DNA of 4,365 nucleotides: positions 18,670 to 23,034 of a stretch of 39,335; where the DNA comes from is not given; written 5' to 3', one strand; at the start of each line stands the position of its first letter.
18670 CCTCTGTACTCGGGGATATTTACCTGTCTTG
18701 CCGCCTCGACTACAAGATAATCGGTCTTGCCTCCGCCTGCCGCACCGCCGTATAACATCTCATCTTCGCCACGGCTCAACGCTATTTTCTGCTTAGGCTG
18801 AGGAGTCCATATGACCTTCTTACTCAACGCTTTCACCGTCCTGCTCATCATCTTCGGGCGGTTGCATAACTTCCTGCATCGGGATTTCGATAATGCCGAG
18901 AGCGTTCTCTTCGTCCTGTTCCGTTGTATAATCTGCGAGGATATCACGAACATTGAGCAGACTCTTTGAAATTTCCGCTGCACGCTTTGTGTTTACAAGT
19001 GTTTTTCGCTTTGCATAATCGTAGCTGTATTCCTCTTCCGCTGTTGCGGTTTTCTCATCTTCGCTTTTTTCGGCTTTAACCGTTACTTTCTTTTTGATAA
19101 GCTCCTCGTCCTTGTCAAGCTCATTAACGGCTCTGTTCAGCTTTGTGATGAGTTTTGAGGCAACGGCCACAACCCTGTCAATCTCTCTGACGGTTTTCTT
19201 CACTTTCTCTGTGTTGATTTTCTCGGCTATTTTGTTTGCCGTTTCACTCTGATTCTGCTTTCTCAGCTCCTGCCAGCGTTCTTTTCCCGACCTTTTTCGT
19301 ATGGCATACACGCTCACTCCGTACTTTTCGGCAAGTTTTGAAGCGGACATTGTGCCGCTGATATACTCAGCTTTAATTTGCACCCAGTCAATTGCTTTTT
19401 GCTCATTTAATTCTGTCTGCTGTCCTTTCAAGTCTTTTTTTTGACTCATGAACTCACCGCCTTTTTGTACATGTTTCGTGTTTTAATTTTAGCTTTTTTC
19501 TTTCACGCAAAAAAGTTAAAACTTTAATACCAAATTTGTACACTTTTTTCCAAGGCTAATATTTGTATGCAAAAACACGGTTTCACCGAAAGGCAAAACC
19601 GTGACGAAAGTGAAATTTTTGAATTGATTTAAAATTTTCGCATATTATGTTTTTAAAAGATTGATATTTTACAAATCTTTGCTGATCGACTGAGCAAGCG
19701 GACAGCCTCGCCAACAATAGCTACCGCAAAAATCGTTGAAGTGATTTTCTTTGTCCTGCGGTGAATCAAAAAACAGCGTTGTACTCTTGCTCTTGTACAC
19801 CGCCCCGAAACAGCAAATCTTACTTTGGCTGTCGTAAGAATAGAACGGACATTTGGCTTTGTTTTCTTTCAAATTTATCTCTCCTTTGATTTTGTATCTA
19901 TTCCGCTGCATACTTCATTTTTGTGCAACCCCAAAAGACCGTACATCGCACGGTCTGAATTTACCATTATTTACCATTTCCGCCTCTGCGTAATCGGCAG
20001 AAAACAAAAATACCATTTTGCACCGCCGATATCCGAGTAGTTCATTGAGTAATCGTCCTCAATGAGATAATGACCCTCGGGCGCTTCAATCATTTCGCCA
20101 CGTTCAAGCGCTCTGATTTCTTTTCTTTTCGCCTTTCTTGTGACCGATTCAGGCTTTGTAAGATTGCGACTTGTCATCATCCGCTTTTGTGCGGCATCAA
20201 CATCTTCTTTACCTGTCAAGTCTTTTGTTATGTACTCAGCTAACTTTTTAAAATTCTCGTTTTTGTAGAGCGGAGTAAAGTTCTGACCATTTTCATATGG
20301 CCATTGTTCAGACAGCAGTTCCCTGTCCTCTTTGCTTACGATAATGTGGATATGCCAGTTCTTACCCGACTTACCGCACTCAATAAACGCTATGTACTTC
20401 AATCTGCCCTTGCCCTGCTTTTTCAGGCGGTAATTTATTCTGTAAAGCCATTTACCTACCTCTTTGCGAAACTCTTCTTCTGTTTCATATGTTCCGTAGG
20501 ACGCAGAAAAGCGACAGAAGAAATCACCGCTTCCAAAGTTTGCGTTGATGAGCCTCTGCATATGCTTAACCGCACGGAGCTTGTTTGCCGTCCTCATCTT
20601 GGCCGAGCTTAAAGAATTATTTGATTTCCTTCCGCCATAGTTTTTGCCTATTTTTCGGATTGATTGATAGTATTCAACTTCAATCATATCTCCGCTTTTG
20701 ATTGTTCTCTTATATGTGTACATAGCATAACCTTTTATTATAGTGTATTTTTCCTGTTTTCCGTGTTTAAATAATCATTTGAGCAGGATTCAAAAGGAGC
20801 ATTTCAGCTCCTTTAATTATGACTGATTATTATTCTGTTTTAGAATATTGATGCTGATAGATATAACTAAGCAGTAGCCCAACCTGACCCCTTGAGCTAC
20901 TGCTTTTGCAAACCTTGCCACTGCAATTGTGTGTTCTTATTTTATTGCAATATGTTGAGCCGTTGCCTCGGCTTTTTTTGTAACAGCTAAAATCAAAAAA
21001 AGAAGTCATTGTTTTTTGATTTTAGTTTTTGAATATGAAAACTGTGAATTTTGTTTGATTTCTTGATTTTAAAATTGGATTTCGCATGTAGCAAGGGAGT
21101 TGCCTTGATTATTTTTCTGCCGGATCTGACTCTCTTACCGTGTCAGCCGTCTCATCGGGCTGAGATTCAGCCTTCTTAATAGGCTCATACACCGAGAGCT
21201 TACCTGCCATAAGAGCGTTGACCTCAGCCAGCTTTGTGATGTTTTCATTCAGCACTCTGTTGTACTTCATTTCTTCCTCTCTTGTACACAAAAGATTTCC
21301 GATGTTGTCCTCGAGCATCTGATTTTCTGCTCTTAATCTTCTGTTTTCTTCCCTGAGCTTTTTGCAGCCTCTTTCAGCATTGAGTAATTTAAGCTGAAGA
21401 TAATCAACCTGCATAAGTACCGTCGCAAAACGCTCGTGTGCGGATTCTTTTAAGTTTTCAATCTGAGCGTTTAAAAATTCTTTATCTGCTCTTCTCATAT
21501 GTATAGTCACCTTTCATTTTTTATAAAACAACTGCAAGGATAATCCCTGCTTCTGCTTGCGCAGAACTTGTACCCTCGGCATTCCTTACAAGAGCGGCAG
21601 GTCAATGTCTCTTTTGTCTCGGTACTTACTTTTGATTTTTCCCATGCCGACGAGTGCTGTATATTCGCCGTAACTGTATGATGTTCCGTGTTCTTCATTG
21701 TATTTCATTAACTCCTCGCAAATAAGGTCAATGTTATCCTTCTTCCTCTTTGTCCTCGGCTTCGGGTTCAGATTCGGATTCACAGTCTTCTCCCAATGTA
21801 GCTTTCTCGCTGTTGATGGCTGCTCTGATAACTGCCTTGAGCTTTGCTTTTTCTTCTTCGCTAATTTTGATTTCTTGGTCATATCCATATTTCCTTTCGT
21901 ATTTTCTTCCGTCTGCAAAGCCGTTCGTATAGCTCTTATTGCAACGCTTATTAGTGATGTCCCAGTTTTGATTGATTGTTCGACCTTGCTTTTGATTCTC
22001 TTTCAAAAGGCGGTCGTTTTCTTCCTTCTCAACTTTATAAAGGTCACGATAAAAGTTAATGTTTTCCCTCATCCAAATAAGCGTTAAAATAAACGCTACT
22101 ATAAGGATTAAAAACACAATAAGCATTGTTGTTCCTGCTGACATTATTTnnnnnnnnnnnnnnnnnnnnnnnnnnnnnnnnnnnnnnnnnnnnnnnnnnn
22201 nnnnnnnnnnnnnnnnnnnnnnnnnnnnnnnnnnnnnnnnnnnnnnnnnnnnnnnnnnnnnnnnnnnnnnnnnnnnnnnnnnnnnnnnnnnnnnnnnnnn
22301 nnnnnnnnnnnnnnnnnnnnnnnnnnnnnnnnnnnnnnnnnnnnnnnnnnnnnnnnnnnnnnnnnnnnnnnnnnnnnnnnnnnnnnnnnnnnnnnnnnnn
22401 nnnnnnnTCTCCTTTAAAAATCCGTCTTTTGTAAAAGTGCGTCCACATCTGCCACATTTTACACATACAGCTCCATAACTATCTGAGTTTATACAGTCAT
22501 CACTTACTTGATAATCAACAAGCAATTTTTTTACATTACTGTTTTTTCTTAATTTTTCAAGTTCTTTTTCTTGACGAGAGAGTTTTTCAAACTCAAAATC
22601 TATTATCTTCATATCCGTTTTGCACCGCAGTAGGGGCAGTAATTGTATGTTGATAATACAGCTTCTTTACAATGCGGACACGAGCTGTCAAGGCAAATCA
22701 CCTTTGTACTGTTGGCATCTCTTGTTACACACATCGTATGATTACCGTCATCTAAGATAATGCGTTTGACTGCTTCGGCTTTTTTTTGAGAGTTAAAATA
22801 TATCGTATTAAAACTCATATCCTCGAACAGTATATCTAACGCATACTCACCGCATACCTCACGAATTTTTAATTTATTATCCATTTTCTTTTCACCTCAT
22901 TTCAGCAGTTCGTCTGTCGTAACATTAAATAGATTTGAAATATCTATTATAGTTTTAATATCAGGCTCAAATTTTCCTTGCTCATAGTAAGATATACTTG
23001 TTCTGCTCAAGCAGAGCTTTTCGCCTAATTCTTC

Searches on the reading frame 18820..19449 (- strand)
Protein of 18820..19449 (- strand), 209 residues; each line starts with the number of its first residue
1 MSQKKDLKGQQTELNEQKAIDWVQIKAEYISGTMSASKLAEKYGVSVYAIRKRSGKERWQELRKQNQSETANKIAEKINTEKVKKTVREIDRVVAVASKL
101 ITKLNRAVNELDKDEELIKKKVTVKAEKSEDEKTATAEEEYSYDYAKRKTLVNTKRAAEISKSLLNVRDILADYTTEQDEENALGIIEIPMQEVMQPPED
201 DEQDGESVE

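Call 24: find_related_loci(query=window:18820-19449:-, collection=genome_contigs, flank=6000)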
Query window:18820-19449:- (209 aa) in genome_contigs; peptide patterns used: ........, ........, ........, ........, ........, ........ (x = any residue, [..] = any of these).
229 stretches matched a pattern; 1 encode a relative of the query (tblastn E <= 1e-3); 1 distinct loci.
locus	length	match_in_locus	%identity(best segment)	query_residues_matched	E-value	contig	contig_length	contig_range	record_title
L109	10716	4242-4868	96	1-209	3e-131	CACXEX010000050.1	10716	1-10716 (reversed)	MAG: uncultured Ruminococcus sp. isolate RUG11191 genome assembly, contig: RUG11191_asm_50, whole genome shotgun sequenc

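Call 99: search_protein_families(library=pfam, proteins=[window:18820-19449:-], max_evalue=0.01)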
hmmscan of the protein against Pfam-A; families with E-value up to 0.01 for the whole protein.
window:18820-19449:- (209 aa): 2 families
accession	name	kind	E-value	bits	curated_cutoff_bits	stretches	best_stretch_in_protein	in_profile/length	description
PF08279.18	HTH_11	-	0.0065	16.8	25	0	32-52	14-34/55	HTH domain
PF05225.22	HTH_psq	-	0.0074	16.4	20.4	0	18-46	7-29/45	helix-turn-helix, Psq domain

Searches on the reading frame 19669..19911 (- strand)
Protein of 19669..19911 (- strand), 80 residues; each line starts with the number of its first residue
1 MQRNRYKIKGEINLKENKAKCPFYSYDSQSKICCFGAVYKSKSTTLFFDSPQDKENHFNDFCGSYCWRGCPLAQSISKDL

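Call 14: search_protein_families(library=pfam, proteins=[window:19669-19911:-], max_evalue=0.01)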
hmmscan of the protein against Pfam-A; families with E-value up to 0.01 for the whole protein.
window:19669-19911:- (80 aa): 0 families

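Call 19: search_protein_families(library=phrogs, proteins=[window:19669-19911:-], max_evalue=0.01)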
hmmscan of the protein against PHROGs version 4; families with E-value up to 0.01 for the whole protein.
window:19669-19911:- (80 aa): 0 families

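Call 47: find_homologous_proteins(query=window:19669-19911:-, max_evalue=0.001)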
Query window:19669-19911:- (80 aa): 5 proteins with E <= 0.001 among 5 candidates.
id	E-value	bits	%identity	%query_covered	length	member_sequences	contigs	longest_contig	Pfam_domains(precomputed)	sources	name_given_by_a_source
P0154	1.3e-47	177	96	100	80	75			-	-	-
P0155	5.6e-41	156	89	93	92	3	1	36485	-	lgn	-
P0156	2.0e-40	154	91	93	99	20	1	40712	-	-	-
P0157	6.0e-24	102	94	60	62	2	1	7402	-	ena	-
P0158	9.5e-18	82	60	90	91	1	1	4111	-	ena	-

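Call 73: search_dna_similar(query=window:19669-19911:-, collection=phages, mode=protein, max_evalue=0.01, max_rows=20)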
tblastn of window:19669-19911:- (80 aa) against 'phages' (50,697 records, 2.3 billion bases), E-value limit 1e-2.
No match.

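Call 82: search_protein_families(library=ncbifam, proteins=[window:19669-19911:-], max_evalue=0.1)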
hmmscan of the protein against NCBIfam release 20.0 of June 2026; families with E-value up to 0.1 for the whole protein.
window:19669-19911:- (80 aa): 0 families

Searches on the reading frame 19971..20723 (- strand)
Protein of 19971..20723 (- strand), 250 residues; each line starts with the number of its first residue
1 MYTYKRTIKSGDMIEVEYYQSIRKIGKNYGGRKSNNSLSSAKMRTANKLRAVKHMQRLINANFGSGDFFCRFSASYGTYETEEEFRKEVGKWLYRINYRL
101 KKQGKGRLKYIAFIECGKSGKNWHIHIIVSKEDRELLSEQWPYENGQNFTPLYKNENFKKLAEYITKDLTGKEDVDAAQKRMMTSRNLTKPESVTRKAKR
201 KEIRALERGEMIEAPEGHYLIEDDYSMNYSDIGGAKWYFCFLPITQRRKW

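Call 14: search_protein_families(library=pfam, proteins=[window:19971-20723:-], max_evalue=0.01)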
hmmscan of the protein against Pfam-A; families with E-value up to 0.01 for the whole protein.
window:19971-20723:- (250 aa): 2 families
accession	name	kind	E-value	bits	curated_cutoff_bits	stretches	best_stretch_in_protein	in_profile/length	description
PF23343.2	REP_ORF2-G2P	-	3.2e-09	37.4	27.8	1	78-169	7-95/99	Replication-associated protein ORF2/G2P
PF18976.5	DUF5712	-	0.0051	16.9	25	0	117-135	146-164/289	Family of unknown function (DUF5712)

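Call 19: search_protein_families(library=phrogs, proteins=[window:19971-20723:-], max_evalue=0.01)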
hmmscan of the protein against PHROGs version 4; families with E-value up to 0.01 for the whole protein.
window:19971-20723:- (250 aa): 2 families
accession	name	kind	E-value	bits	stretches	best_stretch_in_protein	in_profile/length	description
phrog_3584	-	DNA, RNA and nucleotide metabolism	2.7e-43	149.3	1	2-239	4-244/265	replication initiation protein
phrog_3419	-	DNA, RNA and nucleotide metabolism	8.9e-10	39.6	1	78-230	111-272/289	rolling circle DNA replication initiation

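Call 37: find_homologous_proteins(query=window:19971-20723:-, max_evalue=0.00001)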
Query window:19971-20723:- (250 aa): 33 proteins with E <= 0.00001 among 233 candidates.
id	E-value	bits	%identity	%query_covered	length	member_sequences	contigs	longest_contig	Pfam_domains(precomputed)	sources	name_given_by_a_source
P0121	3.6e-163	559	98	100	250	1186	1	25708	PF23343.3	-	-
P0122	4.2e-139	480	84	100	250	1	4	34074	PF23343.3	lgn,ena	-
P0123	1.4e-85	305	58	99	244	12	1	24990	PF23343.3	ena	-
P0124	1.4e-85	305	58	98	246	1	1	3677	PF23343.3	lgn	-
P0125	2.3e-85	304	55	98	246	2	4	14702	PF23343.3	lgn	-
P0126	4.3e-80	287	58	96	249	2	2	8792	PF23343.3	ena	-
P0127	8.9e-78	280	54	99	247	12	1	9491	PF23343.3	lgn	-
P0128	1.9e-77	278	55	99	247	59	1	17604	PF23343.3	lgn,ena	-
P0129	1.8e-75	272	55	98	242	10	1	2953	PF23343.3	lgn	-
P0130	4.4e-75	271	52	99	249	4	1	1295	PF23343.3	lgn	-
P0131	4.7e-75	271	53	99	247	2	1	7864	PF23343.3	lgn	-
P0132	5.5e-74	267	54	100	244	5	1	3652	PF23343.3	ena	-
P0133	1.2e-73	266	51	99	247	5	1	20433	PF23343.3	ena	-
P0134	2.2e-73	265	51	99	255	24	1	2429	PF23343.3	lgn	-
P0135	3.3e-73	265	52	99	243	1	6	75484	PF23343.3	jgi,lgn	jgi:hypothetical protein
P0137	5.8e-72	261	52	98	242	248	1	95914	PF23343.3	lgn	-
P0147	1.1e-64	237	49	99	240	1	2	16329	PF23343.3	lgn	-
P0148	1.1e-59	220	50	96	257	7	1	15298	PF23343.3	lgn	-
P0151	4.5e-49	186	46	97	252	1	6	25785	PF23343.3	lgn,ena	-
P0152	6.7e-48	182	43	96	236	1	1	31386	PF23343.3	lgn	-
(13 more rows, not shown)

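Call 38: search_solved_structures(query=window:19971-20723:-, max_evalue=1, show_alignments=2)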
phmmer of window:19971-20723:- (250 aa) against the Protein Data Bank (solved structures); distinct sequences matched with E-value up to 1: 0.

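Call 40: find_encoding_contigs(protein=P0152, flank=8000, max_places=1)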
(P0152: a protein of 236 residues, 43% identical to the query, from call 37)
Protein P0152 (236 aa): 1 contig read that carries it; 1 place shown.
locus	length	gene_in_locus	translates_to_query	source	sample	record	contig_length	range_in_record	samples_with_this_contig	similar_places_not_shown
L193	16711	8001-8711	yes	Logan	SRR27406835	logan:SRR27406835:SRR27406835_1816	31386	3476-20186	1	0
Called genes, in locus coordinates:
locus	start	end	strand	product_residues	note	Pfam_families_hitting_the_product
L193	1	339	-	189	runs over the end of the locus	PF06114:Peptidase_M78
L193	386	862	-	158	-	PF01381:HTH_3 (weak), PF13443:HTH_26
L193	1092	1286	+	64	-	-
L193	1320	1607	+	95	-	-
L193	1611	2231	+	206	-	-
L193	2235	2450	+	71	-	-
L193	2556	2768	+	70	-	-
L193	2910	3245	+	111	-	PF14058:PcfK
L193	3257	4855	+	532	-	PF14284:PcfJ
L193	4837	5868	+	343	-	PF11300:DUF3102 (weak)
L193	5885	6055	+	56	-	-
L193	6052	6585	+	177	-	-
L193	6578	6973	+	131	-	-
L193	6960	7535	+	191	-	-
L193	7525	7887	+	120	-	PF08774:VRR_NUC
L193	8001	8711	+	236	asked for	PF23343:REP_ORF2-G2P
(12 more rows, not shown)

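Call 41: find_encoding_contigs(protein=P0151, flank=8000, max_places=1)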
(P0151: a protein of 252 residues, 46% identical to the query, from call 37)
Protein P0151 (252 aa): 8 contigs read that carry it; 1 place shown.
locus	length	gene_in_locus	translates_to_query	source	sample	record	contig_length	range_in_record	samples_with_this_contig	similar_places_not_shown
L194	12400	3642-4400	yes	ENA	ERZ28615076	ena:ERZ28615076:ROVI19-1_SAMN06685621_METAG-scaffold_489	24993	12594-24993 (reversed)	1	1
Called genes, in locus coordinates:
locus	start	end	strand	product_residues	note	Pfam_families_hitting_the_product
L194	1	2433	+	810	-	?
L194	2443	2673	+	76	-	-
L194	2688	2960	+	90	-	-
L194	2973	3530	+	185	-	-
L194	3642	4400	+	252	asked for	PF23343:REP_ORF2-G2P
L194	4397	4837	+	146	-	PF08774:VRR_NUC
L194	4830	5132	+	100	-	-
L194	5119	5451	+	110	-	-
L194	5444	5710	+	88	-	PF14354:Lar_restr_allev (weak)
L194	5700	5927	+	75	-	-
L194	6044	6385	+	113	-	-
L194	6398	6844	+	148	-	-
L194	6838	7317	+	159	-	-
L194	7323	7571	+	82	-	-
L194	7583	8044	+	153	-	-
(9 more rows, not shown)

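Call 42: find_encoding_contigs(protein=P0148, flank=8000, max_places=1)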
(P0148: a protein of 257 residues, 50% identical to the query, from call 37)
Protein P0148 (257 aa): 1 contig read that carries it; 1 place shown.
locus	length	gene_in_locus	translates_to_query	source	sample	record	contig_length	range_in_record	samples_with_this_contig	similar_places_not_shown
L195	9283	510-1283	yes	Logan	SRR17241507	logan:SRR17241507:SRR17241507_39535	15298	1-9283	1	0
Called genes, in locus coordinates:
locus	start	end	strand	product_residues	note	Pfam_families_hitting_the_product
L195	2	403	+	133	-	?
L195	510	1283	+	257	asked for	PF23343:REP_ORF2-G2P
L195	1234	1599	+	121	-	PF08774:VRR_NUC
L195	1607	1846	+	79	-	PF01381:HTH_3, PF12844:HTH_19 (weak), PF13443:HTH_26 (weak)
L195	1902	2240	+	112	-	PF01844:HNH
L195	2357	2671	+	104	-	PF05119:Terminase_4 (weak)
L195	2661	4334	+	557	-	PF03354:TerL_ATPase, PF20441:TerL_nuclease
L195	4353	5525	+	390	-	PF04860:Phage_portal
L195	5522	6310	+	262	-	PF00574:CLP_protease, PF01972:SDH_protease (weak), PF25145:NfeD1b_N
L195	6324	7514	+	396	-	PF05065:Phage_capsid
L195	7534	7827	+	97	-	-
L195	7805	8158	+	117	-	-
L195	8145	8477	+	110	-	-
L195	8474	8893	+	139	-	-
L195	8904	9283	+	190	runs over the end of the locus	-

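Call 43: find_encoding_contigs(protein=P0147, flank=8000, max_places=1)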
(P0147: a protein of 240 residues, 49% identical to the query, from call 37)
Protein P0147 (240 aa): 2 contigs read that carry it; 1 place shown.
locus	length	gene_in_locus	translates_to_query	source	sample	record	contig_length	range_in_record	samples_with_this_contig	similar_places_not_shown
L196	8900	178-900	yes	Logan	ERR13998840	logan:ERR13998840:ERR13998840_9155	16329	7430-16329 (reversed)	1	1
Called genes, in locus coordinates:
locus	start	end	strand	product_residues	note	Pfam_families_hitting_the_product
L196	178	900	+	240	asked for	PF23343:REP_ORF2-G2P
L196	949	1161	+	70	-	-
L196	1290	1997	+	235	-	-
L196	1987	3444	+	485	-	PF03237:Terminase_6N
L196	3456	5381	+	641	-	PF16510:P22_portal, PF23899:SU10_portal, PF16510:P22_portal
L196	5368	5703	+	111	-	-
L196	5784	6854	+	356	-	-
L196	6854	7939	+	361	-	PF25209:Phage_capsid_4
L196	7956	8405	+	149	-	-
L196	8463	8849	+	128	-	-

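Call 44: find_encoding_contigs(protein=P0137, flank=8000, max_places=1)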
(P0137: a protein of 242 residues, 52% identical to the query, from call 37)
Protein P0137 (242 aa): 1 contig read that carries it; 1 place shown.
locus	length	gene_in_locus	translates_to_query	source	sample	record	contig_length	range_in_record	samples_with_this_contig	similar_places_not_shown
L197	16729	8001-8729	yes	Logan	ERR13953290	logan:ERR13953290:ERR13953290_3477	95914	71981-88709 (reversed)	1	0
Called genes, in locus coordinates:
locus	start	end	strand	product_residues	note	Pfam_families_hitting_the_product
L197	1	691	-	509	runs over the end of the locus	-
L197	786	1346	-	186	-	PF06114:Peptidase_M78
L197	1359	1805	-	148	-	PF01381:HTH_3 (weak), PF13443:HTH_26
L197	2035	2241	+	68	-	-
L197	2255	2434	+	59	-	-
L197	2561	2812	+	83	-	-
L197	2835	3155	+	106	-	-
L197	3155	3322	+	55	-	-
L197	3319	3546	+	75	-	-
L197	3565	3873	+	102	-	-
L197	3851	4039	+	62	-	-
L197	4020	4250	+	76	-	-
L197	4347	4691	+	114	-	PF08769:Spo0A_C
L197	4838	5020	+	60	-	-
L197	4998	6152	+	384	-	-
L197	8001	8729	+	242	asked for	PF23343:REP_ORF2-G2P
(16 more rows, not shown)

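Call 45: find_encoding_contigs(protein=P0123, flank=8000, max_places=1)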
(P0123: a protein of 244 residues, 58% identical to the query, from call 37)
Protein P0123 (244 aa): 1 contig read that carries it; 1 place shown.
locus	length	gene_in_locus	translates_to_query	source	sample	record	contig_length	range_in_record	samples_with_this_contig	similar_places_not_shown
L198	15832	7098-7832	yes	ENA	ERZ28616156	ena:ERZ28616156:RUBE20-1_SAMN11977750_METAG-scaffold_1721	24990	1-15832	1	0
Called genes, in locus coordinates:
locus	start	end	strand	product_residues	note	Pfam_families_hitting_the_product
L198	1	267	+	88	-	?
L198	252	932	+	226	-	-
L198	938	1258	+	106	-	-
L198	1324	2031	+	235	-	-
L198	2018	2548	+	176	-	-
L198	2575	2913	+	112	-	PF14058:PcfK (faint)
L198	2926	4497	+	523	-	PF14284:PcfJ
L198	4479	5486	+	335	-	PF11300:DUF3102 (faint)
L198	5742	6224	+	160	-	PF08241:Methyltransf_11 (faint)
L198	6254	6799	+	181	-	-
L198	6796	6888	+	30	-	-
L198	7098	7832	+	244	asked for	PF23343:REP_ORF2-G2P (weak)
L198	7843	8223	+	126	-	PF08774:VRR_NUC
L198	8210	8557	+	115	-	-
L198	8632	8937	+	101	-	PF01844:HNH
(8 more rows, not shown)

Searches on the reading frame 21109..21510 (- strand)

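Call 14: search_protein_families(library=pfam, proteins=[window:21109-21510:-], max_evalue=0.01)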
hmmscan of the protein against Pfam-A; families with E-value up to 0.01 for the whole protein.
window:21109-21510:- (133 aa): 1 family
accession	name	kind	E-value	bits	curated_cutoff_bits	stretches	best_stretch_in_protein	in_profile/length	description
PF10224.14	DUF2205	-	6.2e-06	26.7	26.7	1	16-76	9-66/75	Short coiled-coil protein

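Call 19: search_protein_families(library=phrogs, proteins=[window:21109-21510:-], max_evalue=0.01)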
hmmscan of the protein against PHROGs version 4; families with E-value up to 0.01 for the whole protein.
window:21109-21510:- (133 aa): 1 family
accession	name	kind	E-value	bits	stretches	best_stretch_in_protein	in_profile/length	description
phrog_3913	-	unknown function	0.0029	18.8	1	28-90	13-75/89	-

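Call 82: search_protein_families(library=ncbifam, proteins=[window:21109-21510:-], max_evalue=0.1)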
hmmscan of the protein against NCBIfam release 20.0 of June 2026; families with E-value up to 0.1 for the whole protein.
window:21109-21510:- (133 aa): 7 families
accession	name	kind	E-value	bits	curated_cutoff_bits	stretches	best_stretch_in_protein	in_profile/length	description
TIGR00606.1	rad50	subfamily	0.0047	14.7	453.75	1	35-110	593-667/1311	DNA repair protein Rad50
NF045622.1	Npun_F5560_fam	hypoth_equivalog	0.0079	16.3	125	1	21-73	49-101/156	Npun_F5560 family protein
TIGR03752.1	conj_TIGR03752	hypoth_equivalog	0.014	14.7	241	1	23-106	56-140/471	TIGR03752 family integrating conjugative element protein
NF033516.0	transpos_IS3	equivalog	0.017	14.4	160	1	45-118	57-128/369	IS3 family transposase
NF046104.1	PptglHdxlasePcsB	equivalog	0.017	14.3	450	1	16-101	40-125/400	peptidoglycan hydrolase PcsB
TIGR04211.1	SH3_and_anchor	equivalog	0.059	13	65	1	21-106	61-142/198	TIGR04211 family SH3 domain-containing protein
NF043058.1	T4SS_LegC2C7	subfamily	0.077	12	350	1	48-105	130-187/348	LegC2/C7 family Dot/Icm T4SS effector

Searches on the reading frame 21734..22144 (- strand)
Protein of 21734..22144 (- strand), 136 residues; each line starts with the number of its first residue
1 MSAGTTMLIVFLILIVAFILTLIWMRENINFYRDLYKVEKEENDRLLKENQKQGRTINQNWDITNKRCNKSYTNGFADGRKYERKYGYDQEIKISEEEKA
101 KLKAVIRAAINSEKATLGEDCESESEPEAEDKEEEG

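Call 14: search_protein_families(library=pfam, proteins=[window:21734-22144:-], max_evalue=0.01)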
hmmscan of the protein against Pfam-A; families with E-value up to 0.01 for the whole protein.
window:21734-22144:- (136 aa): 1 family
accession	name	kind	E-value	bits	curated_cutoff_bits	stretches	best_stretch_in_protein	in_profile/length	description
PF14164.11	YqzH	-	0.0089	16.5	30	0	84-113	15-45/64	YqzH-like protein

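Call 19: search_protein_families(library=phrogs, proteins=[window:21734-22144:-], max_evalue=0.01)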
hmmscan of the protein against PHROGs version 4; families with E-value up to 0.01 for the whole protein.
window:21734-22144:- (136 aa): 0 families

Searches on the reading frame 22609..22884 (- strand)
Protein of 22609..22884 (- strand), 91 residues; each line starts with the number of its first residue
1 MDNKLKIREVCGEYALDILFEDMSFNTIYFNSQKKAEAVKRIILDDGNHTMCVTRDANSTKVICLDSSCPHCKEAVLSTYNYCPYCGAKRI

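Call 14: search_protein_families(library=pfam, proteins=[window:22609-22884:-], max_evalue=0.01)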
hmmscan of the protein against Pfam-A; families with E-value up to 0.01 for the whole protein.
window:22609-22884:- (91 aa): 4 families
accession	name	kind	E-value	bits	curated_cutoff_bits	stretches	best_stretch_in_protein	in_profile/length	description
PF13240.11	Zn_Ribbon_1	-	0.00016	21.8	25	1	69-89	2-22/23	zinc-ribbon domain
PF17032.10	Zn_ribbon_15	-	0.0031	18.7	28.9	1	56-87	51-73/73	zinc-ribbon family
PF12773.13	DZR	-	0.0039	17.7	27.3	1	66-87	24-45/45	Double zinc ribbon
PF13248.11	Zn_ribbon_3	-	0.0044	16.9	27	1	68-89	4-25/26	zinc-ribbon domain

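Call 19: search_protein_families(library=phrogs, proteins=[window:22609-22884:-], max_evalue=0.01)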
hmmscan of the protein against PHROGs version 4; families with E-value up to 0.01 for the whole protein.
window:22609-22884:- (91 aa): 3 families
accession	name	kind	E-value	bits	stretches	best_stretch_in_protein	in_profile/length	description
phrog_16564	-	unknown function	0.0074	17.2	1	52-90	80-118/154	-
phrog_10049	-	unknown function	0.0083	17.8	0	65-86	55-76/81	-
phrog_13300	-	unknown function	0.0098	16.7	0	26-57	15-46/48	-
